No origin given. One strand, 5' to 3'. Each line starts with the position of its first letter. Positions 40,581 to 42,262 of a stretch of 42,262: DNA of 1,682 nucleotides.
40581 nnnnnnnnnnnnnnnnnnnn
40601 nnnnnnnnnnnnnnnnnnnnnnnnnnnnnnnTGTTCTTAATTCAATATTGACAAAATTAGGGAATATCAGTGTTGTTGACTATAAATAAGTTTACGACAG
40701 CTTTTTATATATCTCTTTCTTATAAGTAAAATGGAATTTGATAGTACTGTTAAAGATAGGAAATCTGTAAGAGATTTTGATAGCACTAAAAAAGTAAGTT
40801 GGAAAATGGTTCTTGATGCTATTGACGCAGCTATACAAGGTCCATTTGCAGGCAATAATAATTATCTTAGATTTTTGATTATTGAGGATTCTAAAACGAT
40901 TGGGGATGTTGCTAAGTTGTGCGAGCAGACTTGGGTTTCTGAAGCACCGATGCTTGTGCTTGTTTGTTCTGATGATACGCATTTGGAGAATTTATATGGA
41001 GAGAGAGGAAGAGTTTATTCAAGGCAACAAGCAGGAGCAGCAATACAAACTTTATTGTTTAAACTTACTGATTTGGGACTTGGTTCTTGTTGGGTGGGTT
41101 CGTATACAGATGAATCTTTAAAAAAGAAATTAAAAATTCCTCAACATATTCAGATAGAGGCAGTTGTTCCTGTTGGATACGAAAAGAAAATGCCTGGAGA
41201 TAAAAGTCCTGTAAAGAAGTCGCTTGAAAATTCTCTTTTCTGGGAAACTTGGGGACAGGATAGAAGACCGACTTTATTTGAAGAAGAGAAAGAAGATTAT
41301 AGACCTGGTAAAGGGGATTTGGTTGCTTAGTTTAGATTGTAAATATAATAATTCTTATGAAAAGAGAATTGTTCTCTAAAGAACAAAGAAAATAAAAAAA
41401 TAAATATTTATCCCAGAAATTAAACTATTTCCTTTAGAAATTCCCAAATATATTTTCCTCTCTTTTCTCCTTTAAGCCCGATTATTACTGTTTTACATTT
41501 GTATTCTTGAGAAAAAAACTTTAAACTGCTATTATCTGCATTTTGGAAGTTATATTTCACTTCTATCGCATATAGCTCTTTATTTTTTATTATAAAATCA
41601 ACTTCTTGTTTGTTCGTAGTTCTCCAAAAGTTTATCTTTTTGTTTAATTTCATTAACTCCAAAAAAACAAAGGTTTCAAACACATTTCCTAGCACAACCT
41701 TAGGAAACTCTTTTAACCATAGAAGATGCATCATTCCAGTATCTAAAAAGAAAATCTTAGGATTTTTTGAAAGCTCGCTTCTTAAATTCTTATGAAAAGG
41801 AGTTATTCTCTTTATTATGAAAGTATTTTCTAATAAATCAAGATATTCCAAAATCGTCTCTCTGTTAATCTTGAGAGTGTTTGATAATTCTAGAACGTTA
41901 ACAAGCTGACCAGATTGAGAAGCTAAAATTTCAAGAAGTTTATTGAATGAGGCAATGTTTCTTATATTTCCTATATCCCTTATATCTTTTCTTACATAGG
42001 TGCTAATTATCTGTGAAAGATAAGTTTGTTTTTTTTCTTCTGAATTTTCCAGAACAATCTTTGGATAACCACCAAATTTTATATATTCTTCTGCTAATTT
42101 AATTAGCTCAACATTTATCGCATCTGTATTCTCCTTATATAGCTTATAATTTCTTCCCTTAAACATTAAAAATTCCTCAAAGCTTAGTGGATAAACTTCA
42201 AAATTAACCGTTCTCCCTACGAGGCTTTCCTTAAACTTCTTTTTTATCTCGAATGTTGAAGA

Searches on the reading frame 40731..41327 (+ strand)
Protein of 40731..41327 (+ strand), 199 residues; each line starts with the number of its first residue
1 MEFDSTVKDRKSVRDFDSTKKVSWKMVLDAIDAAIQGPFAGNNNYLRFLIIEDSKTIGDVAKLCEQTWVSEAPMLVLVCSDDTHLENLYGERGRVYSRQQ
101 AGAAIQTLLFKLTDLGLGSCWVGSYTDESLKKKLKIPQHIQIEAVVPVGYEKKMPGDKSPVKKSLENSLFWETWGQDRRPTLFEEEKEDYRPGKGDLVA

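Call 49: search_protein_families(library=pfam, proteins=[window:40731-41327:+], max_evalue=0.001)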
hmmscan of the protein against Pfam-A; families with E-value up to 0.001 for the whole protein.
window:40731-41327:+ (199 aa): 2 families
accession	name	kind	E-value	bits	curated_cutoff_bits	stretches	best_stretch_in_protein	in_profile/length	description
PF00881.29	Nitroreductase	-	1e-22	81.6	23.5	2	62-150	80-167/167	Nitroreductase family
PF14512.11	TM1586_NiRdase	-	3.1e-10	40.5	27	1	6-153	5-135/215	Putative TM nitroreductase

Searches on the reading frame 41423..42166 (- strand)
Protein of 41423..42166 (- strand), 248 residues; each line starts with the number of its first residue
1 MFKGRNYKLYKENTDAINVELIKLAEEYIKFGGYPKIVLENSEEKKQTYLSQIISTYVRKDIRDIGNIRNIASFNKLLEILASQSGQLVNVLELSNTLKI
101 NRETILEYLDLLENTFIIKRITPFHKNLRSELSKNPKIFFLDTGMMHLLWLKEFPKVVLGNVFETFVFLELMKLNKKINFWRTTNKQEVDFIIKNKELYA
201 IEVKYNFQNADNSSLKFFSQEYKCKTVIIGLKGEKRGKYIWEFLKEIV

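Call 49: search_protein_families(library=pfam, proteins=[window:41423-42166:-], max_evalue=0.001)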
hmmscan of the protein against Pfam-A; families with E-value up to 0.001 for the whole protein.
window:41423-42166:- (248 aa): 1 family
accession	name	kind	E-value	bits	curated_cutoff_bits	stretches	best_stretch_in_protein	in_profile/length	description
PF13635.12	DUF4143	-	1.1e-42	145.9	28.1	1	59-206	1-160/160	Domain of unknown function (DUF4143)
